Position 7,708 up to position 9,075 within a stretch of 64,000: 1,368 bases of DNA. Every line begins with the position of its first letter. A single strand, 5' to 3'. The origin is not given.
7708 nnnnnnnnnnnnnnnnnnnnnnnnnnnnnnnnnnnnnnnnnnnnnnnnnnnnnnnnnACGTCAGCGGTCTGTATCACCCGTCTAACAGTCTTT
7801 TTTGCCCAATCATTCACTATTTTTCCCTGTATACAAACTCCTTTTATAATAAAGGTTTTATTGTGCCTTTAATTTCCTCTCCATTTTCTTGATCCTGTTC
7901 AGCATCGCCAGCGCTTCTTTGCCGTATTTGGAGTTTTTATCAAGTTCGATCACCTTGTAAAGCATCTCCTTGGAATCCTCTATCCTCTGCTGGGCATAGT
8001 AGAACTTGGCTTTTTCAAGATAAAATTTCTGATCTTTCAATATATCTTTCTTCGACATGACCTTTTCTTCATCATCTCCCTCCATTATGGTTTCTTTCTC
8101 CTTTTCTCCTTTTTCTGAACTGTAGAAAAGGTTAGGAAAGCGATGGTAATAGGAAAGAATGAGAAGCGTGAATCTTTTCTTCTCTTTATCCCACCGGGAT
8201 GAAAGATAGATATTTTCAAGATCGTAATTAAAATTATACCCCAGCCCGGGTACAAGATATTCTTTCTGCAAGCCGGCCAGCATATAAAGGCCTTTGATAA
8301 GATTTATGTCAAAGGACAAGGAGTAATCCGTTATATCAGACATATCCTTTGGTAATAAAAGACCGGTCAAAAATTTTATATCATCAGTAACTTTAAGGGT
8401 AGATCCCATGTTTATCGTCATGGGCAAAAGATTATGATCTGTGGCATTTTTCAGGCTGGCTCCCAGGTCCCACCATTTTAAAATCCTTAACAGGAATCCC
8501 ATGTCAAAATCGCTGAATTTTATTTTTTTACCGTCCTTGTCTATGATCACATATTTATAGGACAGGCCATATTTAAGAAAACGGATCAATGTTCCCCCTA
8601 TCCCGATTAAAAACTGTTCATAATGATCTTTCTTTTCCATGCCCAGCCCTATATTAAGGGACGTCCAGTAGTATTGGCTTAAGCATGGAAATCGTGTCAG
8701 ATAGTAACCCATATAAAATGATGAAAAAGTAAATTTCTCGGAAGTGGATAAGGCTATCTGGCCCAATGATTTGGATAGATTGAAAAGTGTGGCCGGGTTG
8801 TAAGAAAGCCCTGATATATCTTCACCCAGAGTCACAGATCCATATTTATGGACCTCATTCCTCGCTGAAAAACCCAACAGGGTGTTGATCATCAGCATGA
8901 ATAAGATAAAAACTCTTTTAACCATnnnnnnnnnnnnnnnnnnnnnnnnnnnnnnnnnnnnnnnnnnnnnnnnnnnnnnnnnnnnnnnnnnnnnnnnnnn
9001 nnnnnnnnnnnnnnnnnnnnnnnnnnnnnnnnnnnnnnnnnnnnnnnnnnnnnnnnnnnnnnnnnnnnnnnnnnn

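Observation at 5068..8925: Three paralogous FadL/PorV-like barrels, two fused to TPR domains, one translationally coupled to a diguanylate cyclase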

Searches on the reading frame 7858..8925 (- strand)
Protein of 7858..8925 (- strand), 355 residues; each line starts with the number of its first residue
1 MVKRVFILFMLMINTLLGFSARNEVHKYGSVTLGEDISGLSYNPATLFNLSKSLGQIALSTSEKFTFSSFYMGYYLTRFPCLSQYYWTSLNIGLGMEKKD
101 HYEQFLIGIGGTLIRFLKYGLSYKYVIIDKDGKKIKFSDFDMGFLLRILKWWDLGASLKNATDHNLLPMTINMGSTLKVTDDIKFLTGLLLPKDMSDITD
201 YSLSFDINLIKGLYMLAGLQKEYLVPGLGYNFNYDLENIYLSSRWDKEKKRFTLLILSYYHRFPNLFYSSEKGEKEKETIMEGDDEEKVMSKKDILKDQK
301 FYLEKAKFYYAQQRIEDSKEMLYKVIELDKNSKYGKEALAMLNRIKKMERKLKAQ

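Call 4: search_protein_families(library=pfam, proteins=[window:7858-8925:-], max_evalue=0.1)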
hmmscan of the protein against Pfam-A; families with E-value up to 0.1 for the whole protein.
window:7858-8925:- (355 aa): 1 family
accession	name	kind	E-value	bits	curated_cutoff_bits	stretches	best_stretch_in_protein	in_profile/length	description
PF13181.12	TPR_8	-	0.032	14.8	25.7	1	300-331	2-33/34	Tetratricopeptide repeat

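Call 5: search_protein_families(library=ncbifam, proteins=[window:7858-8925:-], max_evalue=0.1)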
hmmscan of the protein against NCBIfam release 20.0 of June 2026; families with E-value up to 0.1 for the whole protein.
window:7858-8925:- (355 aa): 1 family
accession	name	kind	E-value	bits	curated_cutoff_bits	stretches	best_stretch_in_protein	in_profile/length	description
TIGR02521.1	type_IV_pilW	equivalog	0.044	13.3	154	1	286-342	18-74/234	type IV pilus biogenesis/stability protein PilW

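Call 13: find_homologous_proteins(query=window:7858-8925:-)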
Query window:7858-8925:- (355 aa): 8 proteins with E <= 0.001 among 3316 candidates.
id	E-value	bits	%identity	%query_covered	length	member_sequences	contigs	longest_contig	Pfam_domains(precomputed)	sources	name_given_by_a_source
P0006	2.3e-230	782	100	100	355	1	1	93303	-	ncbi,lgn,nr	ncbi:MAG: hypothetical protein JW827_03165 [Spirochaetes bacterium]|nr:hypothetical protein [Spiroch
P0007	4.3e-130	452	60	96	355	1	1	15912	-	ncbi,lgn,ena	-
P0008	1.6e-115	404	57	91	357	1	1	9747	-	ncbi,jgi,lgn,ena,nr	ncbi:MAG: hypothetical protein KKH98_04550 [Spirochaetes bacterium]|nr:hypothetical protein [Spiroch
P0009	4.8e-112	393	56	94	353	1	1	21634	-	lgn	-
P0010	1.8e-88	315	46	98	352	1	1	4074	-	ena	-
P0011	1.1e-66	244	38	95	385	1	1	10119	-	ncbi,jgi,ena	-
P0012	6.6e-66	241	38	95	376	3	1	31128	-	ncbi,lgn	-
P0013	4.7e-60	222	36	99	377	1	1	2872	-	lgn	-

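Call 15: find_encoding_contigs(protein=P0007, flank=8000, max_places=2)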
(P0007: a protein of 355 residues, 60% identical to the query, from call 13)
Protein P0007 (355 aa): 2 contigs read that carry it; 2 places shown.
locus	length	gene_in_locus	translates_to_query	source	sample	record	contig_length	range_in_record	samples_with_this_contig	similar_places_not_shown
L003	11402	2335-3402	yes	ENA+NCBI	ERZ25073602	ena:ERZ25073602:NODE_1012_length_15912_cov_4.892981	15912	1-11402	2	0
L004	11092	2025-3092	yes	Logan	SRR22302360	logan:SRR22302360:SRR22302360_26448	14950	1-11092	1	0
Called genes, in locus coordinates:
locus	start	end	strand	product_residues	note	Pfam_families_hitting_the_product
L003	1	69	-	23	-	?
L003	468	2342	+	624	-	PF00672:HAMP (weak), PF00990:GGDEF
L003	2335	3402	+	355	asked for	-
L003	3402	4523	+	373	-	PF00583:Acetyltransf_1 (faint)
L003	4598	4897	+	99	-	-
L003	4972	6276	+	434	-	-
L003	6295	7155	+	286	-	-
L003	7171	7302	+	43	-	-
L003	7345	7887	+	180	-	-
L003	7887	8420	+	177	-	PF00293:NUDIX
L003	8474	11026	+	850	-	PF01411:tRNA-synt_2c, PF07973:tRNA_SAD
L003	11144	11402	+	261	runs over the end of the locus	PF00990:GGDEF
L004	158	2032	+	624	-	PF00672:HAMP (weak), PF00990:GGDEF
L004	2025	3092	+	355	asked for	-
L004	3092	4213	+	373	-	PF00583:Acetyltransf_1 (faint)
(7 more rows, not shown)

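Call 16: find_encoding_contigs(protein=P0012, flank=8000, max_places=2)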
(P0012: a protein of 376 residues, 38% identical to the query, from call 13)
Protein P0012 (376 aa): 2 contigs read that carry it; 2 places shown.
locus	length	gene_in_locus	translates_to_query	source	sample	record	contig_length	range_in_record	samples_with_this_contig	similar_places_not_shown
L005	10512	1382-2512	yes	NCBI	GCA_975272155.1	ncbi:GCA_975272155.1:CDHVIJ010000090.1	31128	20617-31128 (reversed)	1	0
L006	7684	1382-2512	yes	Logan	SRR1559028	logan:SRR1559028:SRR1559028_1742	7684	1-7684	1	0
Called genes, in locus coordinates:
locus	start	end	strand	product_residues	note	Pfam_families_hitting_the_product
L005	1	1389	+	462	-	?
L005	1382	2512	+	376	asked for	-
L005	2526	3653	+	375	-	PF00583:Acetyltransf_1 (faint)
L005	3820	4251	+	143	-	PF00572:Ribosomal_L13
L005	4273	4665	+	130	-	PF00380:Ribosomal_S9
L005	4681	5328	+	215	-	PF27462:RecX_N, PF21982:RecX_HTH1 (faint), PF21981:RecX_HTH3 (weak)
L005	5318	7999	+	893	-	PF11028:TMEM260_N, PF13414:TPR_11 (weak), PF13424:TPR_12 (weak), PF13424:TPR_12 (weak), PF00515:TPR_1, PF13414:TPR_11, PF00515:TPR_1, PF00515:TPR_1, +20 more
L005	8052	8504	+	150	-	PF12724:Flavodoxin_5 (weak)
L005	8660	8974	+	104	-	-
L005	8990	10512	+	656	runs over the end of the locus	PF01496:V_ATPase_I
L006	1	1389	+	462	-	?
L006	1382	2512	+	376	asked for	-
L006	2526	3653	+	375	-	PF00583:Acetyltransf_1 (faint)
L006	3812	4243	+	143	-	PF00572:Ribosomal_L13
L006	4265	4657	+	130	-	PF00380:Ribosomal_S9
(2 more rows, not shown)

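Call 17: find_encoding_contigs(protein=P0009, flank=8000, max_places=2)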
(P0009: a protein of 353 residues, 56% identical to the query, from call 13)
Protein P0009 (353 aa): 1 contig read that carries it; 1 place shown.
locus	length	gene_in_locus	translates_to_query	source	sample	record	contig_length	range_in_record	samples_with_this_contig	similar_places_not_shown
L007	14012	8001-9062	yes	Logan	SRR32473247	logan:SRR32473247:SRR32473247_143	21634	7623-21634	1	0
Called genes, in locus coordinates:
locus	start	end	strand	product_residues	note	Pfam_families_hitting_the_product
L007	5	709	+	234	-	-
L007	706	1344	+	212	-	-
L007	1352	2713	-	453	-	PF07719:TPR_2 (faint), PF12895:ANAPC3 (faint), PF13432:TPR_16 (weak), PF13414:TPR_11 (weak), PF13431:TPR_17 (weak), PF13414:TPR_11 (weak), PF04471:Mrr_cat, PF22722:NA-iREase1 (weak), +10 more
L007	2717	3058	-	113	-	PF00216:Bac_DNA_binding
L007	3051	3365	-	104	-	PF01649:Ribosomal_S20p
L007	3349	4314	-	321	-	PF23914:TPR_CcmH_CycH, PF00515:TPR_1 (weak), PF07719:TPR_2 (weak), PF13424:TPR_12 (weak), PF14559:TPR_19 (weak), PF13414:TPR_11, PF00515:TPR_1, PF07719:TPR_2 (weak), +9 more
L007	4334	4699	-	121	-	PF07719:TPR_2 (faint), PF13428:TPR_14 (faint), PF13174:TPR_6 (faint), PF13181:TPR_8 (faint), PF13432:TPR_16 (faint), PF00515:TPR_1 (faint)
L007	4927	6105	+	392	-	PF00155:Aminotran_1_2, PF00266:Aminotran_5 (weak), PF01053:Cys_Met_Meta_PP (weak), PF01212:Beta_elim_lyase (weak)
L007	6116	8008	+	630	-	PF00672:HAMP (weak), PF00990:GGDEF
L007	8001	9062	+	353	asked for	-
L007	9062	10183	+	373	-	-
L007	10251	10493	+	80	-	-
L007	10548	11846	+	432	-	-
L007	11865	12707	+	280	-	-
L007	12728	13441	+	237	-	-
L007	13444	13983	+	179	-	PF00293:NUDIX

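Call 31: predict_structure(alignment_id=A1)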
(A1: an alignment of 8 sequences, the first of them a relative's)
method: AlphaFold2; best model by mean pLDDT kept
length: 355 residues; sequences in the alignment: 8
mean_pLDDT: 62.3   pTM: 0.49
mean pLDDT of the five models: 62.3, 61.3, 59.7, 59.7, 53.3
residues with pLDDT >= 90: 17; 70-90: 134; 50-70: 103; < 50: 101
segments of 3 or more residues with pLDDT < 50: 1-46, 63-70, 72-86, 162-166, 267-289
pLDDT, mean of each block of 10 residues (from residue 1): 39 26 27 31 47 51 46 47 49 59 65 66 74 74 71 70 53 72 70 75 70 71 73 65 78 67 51 32 37 82 87 84 88 92 89 67
secondary structure, 60 per line:
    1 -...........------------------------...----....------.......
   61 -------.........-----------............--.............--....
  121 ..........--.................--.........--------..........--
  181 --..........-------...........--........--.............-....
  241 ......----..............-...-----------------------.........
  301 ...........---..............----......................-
elements in order: H2-12 H44-47 E54-60 E68-76 E88-99 E102-114 E117-130 E133-149 E152-160 E169-178 E183-192 E200-210 E213-220 E223-232 E237-246 E251-264 H292-311 H315-328 H333-354

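Call 45: find_related_loci(query=A1, collection=genome_contigs, flank=6000)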
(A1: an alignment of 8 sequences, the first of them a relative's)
Query A1 (355 aa) in genome_contigs; peptide patterns used: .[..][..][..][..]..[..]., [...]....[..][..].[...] (x = any residue, [..] = any of these).
52 stretches matched a pattern; 4 encode a relative of the query (tblastn E <= 1e-3); 4 distinct loci.
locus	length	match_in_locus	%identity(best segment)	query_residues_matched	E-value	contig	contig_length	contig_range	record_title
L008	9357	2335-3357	60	1-342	1e-129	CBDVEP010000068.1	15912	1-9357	MAG TPA_asm: uncultured bacterium isolate SRR22302360_binner13_Refined_21 genome assembly, contig: ERZ25073602.1012, who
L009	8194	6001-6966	57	19-342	8e-117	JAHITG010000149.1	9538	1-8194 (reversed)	MAG: Spirochaetes bacterium isolate MM_PC_MetaG.mb.203 MM_PC_MetaG.mb.203_k141_598777, whole genome shotgun sequence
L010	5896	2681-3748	38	14-352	1e-71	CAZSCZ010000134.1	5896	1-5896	MAG TPA_asm: uncultured Spirochaetia bacterium isolate binchicken_co256_261 genome assembly, contig: NODE_41841_length_5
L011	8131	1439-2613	35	17-353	3e-64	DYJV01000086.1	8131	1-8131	MAG TPA_asm: Candidatus Methylomirabilis sp. isolate SulCav_AS07-7_3_33_596 SulCav_AS07_7_8456_length_8131_cov_313_04891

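Call 49: search_protein_families(library=pfam, proteins=[L003:3402-4523:+, L010:3787-4908:+, L005:2526-3653:+, L003:4972-6276:+, L003:6295-7155:+, L010:225-749:+], max_evalue=0.1)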
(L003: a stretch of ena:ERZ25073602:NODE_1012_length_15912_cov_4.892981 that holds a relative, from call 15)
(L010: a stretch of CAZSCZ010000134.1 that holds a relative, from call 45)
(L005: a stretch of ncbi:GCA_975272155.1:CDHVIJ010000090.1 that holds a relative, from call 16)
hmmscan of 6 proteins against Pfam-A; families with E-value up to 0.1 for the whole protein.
L003:3402-4523:+ (373 aa): 2 families
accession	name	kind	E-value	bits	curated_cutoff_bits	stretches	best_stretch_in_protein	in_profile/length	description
PF00583.31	Acetyltransf_1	-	2.4e-05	25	20.7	1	52-121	28-95/116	Acetyltransferase (GNAT) family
PF13489.12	Methyltransf_23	-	0.03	14.5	27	1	85-168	79-162/164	Methyltransferase domain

L010:3787-4908:+ (373 aa): 2 families
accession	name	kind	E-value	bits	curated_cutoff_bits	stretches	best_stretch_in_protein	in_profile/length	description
PF00583.31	Acetyltransf_1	-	3.5e-05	24.5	20.7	0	51-121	28-95/116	Acetyltransferase (GNAT) family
PF14626.12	RNase_Zc3h12a_2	-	0.081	13.6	23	0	151-183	29-61/122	Zc3h12a-like Ribonuclease NYN domain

L005:2526-3653:+ (375 aa): 1 family
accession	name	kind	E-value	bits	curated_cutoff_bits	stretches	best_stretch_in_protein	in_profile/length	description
PF00583.31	Acetyltransf_1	-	2.1e-05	25.2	20.7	1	221-320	5-77/116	Acetyltransferase (GNAT) family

L003:4972-6276:+ (434 aa): 1 family
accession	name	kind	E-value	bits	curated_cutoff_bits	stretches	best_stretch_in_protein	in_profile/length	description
PF12770.12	CHAT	-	0.046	13.6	24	0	260-342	107-198/289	CHAT domain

L003:6295-7155:+ (286 aa): 2 families
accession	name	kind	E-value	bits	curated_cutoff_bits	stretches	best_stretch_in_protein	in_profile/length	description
PF13556.12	HTH_30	-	0.052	13.8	27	0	237-279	3-46/59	PucR C-terminal helix-turn-helix domain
PF04542.20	Sigma70_r2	-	0.083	13.1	24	0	59-94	33-69/71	Sigma-70 region 2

L010:225-749:+ (174 aa): 1 family
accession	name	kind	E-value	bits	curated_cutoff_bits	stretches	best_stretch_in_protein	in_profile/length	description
PF00155.27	Aminotran_1_2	-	2.9e-20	73.2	19.7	1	6-159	206-360/361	Aminotransferase class I and II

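Call 60: search_protein_representatives(alignment_id=A1)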
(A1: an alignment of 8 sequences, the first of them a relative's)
Query: 8 sequences, 357 profile positions. Proteins with E-value up to 0.001 (for the whole library): 96; up to 1e-10: 14; up to 1e-30: 11. The best 96 are listed.
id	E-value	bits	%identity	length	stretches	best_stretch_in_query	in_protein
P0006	2.5e-165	566.3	-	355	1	1-355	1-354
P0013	8.1e-162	554.8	-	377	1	1-355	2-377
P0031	6.4e-114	397.2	-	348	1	1-349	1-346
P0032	2.5e-110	385.4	-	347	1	1-354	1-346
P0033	2.7e-102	359.0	-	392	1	5-353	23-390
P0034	1.6e-91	323.6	-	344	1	8-349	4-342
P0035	6.1e-90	318.4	-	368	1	1-355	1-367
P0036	5.4e-89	315.2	-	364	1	1-354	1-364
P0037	1.4e-88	313.8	-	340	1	4-349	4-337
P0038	1.0e-54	202.5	-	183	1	8-189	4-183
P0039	3.6e-51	190.8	-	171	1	174-351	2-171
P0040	2.0e-11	60.1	-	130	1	264-349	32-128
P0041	3.6e-11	59.2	-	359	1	3-345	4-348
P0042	6.7e-11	58.4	-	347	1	25-353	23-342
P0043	5.4e-09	52.1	-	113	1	271-349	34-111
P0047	3.6e-08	49.4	-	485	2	20-352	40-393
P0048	6.2e-08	48.6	-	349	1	1-354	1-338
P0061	9.0e-07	44.8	-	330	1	91-353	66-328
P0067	2.0e-06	43.7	-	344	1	3-353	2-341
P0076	1.5e-05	40.8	-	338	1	5-354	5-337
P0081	4.3e-05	39.2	-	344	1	2-351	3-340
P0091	9.6e-05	38.1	-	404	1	33-351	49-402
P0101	1.7e-04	37.3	-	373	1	34-346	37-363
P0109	3.2e-04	36.4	-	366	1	35-341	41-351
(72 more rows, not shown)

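Call 64: search_protein_families(library=pfam, alignment_id=A5, max_evalue=0.001)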
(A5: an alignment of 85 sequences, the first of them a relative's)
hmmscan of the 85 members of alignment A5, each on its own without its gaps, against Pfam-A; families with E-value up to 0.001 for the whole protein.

A. member 1, P0006 (355 aa): 0 families

B. families by the number of members that match (of 85 scanned): 65 families (the first 25 are shown)
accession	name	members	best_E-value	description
PF03349.22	Toluene_X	19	1.5e-09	Outer membrane protein transport protein (OMPP1/FadL/TodX)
PF07719.23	TPR_2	17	2.3e-58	Tetratricopeptide repeat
PF03687.19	UPF0164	14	1.5e-08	Uncharacterised protein family (UPF0164)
PF13729.12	TraF_2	13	3.3e-07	F plasmid transfer operon, TraF, protein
PF00515.34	TPR_1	11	6.8e-50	Tetratricopeptide repeat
PF14559.12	TPR_19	8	7.9e-57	Tetratricopeptide repeat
PF13428.12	TPR_14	8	3.7e-42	Tetratricopeptide repeat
PF13174.12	TPR_6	7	4e-34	Tetratricopeptide repeat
PF13432.12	TPR_16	6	3.5e-46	Tetratricopeptide repeat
PF13414.12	TPR_11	6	2e-39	TPR repeat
PF13181.12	TPR_8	5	1.2e-48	Tetratricopeptide repeat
PF23914.1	TPR_CcmH_CycH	5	1.5e-22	Cytochrome c-type biogenesis protein H TPR domain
PF11751.14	PorP_SprF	5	6e-11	Type IX secretion system membrane protein PorP/SprF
PF19572.5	PorV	5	3.9e-09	Type IX secretion system protein PorV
PF12836.13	HHH_3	4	6.6e-39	Helix-hairpin-helix motif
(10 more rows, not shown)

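Call 67: find_encoding_contigs(protein=P0042, flank=5000, max_places=2)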
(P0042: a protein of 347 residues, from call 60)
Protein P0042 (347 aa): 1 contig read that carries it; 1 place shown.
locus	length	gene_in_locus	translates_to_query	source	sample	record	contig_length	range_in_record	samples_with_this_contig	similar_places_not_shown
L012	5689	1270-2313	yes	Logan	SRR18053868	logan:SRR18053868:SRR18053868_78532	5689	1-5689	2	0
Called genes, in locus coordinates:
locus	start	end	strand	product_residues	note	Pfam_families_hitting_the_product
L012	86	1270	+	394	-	PF17203:sCache_3_2 (weak), PF00672:HAMP, PF00990:GGDEF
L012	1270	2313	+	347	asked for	PF07719:TPR_2 (faint)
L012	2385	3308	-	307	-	PF01745:IPT, PF01715:IPPT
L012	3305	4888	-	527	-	PF02518:HATPase_c, PF13589:HATPase_c_3, PF01119:DNA_mis_repair, PF08676:MutL_C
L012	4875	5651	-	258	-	PF23023:Anti-Pycsar_Apyc1, PF13483:Lactamase_B_3, PF00753:Lactamase_B, PF12706:Lactamase_B_2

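Call 69: find_encoding_contigs(protein=P0041, flank=5000, max_places=2)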
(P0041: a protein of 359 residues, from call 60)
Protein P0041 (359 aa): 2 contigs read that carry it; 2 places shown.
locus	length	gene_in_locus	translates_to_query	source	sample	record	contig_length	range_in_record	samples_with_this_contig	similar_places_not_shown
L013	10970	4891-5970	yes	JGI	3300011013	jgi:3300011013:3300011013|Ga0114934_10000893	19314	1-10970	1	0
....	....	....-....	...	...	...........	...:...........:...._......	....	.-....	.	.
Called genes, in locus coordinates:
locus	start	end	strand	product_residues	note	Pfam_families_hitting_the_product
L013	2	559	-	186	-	?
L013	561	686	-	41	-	-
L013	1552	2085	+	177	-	PF14385:DUF4416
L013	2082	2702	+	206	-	PF14681:UPRTase, PF24390:PRTase-CE (weak), PF00156:Pribosyltran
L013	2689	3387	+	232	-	PF01048:PNP_UDP_1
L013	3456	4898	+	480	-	PF00672:HAMP, PF00990:GGDEF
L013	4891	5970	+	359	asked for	-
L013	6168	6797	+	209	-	PF00156:Pribosyltran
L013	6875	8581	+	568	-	PF00989:PAS, PF08448:PAS_4 (weak), PF13188:PAS_8 (faint), PF13426:PAS_9, PF08447:PAS_3 (faint), PF07228:SpoIIE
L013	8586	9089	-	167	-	-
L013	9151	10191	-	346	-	PF02743:dCache_1 (weak)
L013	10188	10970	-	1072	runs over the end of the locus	PF07494:Reg_prop (faint), PF19077:Big_13 (faint), PF27332:TP_0781 (faint), PF09136:Glucodextran_B (weak)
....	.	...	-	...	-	?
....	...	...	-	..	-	-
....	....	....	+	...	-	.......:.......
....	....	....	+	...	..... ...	-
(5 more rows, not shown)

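Call 70: find_encoding_contigs(protein=P0048, flank=5000, max_places=2)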
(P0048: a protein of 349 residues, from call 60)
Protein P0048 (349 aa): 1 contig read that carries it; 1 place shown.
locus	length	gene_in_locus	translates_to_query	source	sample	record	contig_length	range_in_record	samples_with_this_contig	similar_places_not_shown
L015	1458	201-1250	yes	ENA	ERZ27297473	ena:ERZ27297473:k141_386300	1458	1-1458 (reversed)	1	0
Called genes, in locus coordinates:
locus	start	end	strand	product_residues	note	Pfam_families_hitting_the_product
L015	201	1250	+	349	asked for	-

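Call 71: find_encoding_contigs(protein=P0067, flank=5000, max_places=2)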
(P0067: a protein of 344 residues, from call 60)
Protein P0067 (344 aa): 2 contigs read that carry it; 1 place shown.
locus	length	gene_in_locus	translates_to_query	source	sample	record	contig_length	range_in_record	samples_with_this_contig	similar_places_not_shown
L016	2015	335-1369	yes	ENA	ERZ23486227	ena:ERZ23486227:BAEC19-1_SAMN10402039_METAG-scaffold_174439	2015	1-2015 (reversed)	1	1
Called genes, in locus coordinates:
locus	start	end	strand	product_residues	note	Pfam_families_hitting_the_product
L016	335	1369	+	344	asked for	-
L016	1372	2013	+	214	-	?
